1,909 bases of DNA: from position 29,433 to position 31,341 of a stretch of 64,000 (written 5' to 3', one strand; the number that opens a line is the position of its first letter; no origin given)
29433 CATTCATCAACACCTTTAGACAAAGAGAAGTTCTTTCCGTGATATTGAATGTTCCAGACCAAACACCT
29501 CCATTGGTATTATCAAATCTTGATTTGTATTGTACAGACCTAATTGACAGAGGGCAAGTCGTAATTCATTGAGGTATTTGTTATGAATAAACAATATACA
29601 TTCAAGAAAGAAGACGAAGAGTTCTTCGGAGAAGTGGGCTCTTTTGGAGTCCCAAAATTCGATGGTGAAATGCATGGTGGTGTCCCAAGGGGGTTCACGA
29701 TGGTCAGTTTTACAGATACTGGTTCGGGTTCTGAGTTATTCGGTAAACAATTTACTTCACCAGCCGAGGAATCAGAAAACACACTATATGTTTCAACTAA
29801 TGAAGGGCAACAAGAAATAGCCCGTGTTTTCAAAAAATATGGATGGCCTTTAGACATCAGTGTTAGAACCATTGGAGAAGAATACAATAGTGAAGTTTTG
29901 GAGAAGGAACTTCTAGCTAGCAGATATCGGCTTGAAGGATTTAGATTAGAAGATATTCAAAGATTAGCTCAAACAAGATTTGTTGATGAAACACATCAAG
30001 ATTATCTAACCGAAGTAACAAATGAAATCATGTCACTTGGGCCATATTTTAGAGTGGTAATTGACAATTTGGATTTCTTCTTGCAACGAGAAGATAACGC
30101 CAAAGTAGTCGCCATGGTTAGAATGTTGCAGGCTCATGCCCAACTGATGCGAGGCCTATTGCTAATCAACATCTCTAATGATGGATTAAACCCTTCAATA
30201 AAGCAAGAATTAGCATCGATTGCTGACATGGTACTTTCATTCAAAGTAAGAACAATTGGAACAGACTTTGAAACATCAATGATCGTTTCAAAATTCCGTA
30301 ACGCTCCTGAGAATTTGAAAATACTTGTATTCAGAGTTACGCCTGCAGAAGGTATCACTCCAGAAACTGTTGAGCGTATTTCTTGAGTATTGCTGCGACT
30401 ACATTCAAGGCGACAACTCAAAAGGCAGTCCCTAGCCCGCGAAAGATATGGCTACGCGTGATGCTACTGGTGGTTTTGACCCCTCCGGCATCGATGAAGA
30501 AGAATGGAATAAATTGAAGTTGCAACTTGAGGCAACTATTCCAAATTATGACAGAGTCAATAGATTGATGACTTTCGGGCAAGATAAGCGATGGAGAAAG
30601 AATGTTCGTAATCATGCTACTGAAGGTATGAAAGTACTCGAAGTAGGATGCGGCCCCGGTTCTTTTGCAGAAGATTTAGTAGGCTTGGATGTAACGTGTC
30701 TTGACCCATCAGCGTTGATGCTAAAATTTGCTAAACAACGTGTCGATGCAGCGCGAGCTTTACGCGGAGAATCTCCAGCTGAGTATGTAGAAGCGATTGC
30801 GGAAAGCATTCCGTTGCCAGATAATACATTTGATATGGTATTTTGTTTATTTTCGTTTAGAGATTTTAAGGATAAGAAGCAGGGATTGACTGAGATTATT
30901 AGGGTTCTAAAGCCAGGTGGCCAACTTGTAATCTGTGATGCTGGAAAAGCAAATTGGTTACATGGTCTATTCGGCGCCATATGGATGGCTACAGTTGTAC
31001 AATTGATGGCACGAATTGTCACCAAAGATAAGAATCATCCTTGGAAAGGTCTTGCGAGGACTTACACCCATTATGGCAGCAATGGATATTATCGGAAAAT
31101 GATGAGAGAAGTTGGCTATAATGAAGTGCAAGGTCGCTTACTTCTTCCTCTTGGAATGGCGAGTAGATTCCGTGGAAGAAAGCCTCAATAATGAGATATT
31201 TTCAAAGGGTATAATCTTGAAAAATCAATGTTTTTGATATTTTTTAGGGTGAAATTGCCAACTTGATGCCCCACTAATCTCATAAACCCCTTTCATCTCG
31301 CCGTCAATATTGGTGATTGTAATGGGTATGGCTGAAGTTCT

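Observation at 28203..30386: Triad of RecA/KaiC-like paralogs: one catalytic, two with destroyed P-loops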

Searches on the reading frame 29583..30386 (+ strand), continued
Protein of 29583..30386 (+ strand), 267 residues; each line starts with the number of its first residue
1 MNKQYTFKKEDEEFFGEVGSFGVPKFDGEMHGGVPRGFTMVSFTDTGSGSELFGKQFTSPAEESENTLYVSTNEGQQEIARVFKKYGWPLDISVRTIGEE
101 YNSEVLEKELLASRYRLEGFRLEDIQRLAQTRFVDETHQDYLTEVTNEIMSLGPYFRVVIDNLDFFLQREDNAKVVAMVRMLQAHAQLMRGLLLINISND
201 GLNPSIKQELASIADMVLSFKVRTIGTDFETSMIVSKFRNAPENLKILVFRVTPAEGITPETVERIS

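Call 84: find_encoding_contigs(protein=P0203, flank=7000, max_places=1)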
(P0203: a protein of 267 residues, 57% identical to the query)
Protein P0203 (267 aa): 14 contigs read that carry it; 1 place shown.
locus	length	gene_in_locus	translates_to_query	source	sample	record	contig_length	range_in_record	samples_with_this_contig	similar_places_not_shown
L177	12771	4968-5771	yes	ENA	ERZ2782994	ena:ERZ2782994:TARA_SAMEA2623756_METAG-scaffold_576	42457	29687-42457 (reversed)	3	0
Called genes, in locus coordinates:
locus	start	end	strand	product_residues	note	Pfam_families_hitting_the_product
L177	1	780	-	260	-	?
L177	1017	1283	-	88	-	PF03685:UPF0147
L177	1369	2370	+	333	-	PF06847:Arc_PepC_II (weak)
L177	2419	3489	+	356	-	PF00932:LTD (weak)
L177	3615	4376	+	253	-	PF06745:ATPase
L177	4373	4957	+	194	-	-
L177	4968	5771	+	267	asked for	PF06745:ATPase, PF23442:DUF7125 (faint)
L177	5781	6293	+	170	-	PF07790:Pilin_N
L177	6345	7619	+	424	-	PF00275:EPSP_synthase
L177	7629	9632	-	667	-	PF02518:HATPase_c, PF13589:HATPase_c_3, PF01119:DNA_mis_repair, PF08676:MutL_C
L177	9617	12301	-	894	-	PF01624:MutS_I, PF05188:MutS_II, PF05192:MutS_III, PF05190:MutS_IV, PF00488:MutS_V, PF27441:MutS_C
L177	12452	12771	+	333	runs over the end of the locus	PF00892:EamA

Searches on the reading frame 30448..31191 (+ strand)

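Call 3: search_protein_families(library=pfam, proteins=[window:30448-31191:+], max_evalue=1)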
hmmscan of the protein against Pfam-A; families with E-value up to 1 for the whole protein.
window:30448-31191:+ (247 aa): 14 families
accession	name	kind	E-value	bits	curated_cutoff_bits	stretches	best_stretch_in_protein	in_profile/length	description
PF01209.24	Ubie_methyltran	-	6.3e-28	98.1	20.1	1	31-229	17-218/233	ubiE/COQ5 methyltransferase family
PF08241.18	Methyltransf_11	-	1.8e-23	83.4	21.2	1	64-162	1-95/95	Methyltransferase domain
PF13649.12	Methyltransf_25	-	1.5e-19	70.9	27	1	63-158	1-97/97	Methyltransferase domain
PF13847.12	Methyltransf_31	-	8.4e-16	58.4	27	1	58-177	2-120/145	Methyltransferase domain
PF08242.18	Methyltransf_12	-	1.4e-14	55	30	1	64-160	1-98/98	Methyltransferase domain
PF13489.12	Methyltransf_23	-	7.3e-11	42.5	27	1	53-224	13-159/164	Methyltransferase domain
PF03141.22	Methyltransf_29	-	3e-06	26.6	23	1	61-163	119-218/506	Putative S-adenosyl-L-methionine-dependent methyltransferase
PF20922.3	Anamorsin_N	-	4.1e-05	23.8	27.1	1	91-164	16-89/163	Anamorsin, N-terminal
PF05148.21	Methyltransf_8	-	0.00051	20.4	27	1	102-164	96-158/219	Hypothetical methyltransferase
PF08003.17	Methyltransf_9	-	0.0016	17.9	23.8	1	46-162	101-217/315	Protein of unknown function (DUF1698)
PF05401.17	NodS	-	0.0097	16.2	24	1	60-187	44-171/201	Nodulation protein S (NodS)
PF02353.26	CMAS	-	0.052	13.3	27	1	56-102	59-108/273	Mycolic acid cyclopropane synthetase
PF01739.24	CheR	-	0.12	12.2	27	1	125-164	134-175/195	CheR methyltransferase, SAM binding domain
PF16803.11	DRE2_N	-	0.2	12.3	23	1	118-163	41-90/130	Fe-S cluster assembly protein DRE2 N-terminus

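Call 4: search_protein_families(library=ncbifam, proteins=[window:30448-31191:+], max_evalue=1)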
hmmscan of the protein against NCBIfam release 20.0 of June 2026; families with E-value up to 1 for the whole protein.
window:30448-31191:+ (247 aa): 41 families (the best 25 are shown)
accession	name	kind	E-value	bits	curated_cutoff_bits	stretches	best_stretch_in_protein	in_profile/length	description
TIGR01934.1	MenG_MenH_UbiE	subfamily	6.2e-37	127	158.35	1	32-230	10-209/223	ubiquinone/menaquinone biosynthesis methyltransferase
NF001244.0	PRK00216.1-5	equivalog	2.4e-31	108.8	216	1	32-230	19-221/236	bifunctional demethylmenaquinone methyltransferase/2-methoxy-6-polyprenyl-1,4-benzoquinol methylase UbiE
NF043040.1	corrin_prot_MT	hypoth_equivalog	5.3e-27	94.7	180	1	27-210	8-195/216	corrinoid protein-associated methyltransferase CpaM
NF001241.0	PRK00216.1-2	equivalog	1.7e-24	86.8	327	1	32-244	22-228/231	demethylmenaquinone methyltransferase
NF001242.0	PRK00216.1-3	equivalog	3.2e-23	82.4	351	1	32-230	39-243/258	bifunctional demethylmenaquinone methyltransferase/2-methoxy-6-polyprenyl-1,4-benzoquinol methylase UbiE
NF001240.0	PRK00216.1-1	equivalog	4.5e-23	81.6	378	1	28-230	30-236/251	bifunctional demethylmenaquinone methyltransferase/2-methoxy-6-polyprenyl-1,4-benzoquinol methylase UbiE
NF001243.0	PRK00216.1-4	equivalog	4.3e-22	78.6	235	1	27-231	13-220/237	demethylmenaquinone methyltransferase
TIGR02752.1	MenG_heptapren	equivalog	1.6e-21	76.9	419.85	1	27-228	11-215/231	demethylmenaquinone methyltransferase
NF052510.1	methyltran_MpqE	exception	7.3e-21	74.6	335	1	30-229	15-219/234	methyl-plastoquinone biosynthesis methyltransferase MpqE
NF045667.1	MTase_DVU1556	equivalog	1.2e-15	57.6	155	1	57-165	20-122/213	DVU_1556 family methyltransferase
NF004452.0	PRK05785.1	equivalog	2.9e-15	56.4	207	1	19-220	7-201/228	hypothetical protein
NF041537.1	ArsM_AhpD_UU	exception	3.4e-13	49.1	510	1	58-165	75-183/345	arsenite methyltransferase/AhpD domain selenoprotein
TIGR02072.1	BioC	equivalog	1.7e-12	47.7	184.95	1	57-169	32-139/244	malonyl-ACP O-methyltransferase BioC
NF045825.1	FAmtase_mtf2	equivalog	1.3e-11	44.2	400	1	58-171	57-167/248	fatty-acid O-methyltransferase Mtf2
NF007610.0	PRK10258.1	equivalog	1.4e-11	44.2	342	1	61-161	44-137/251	malonyl-ACP O-methyltransferase BioC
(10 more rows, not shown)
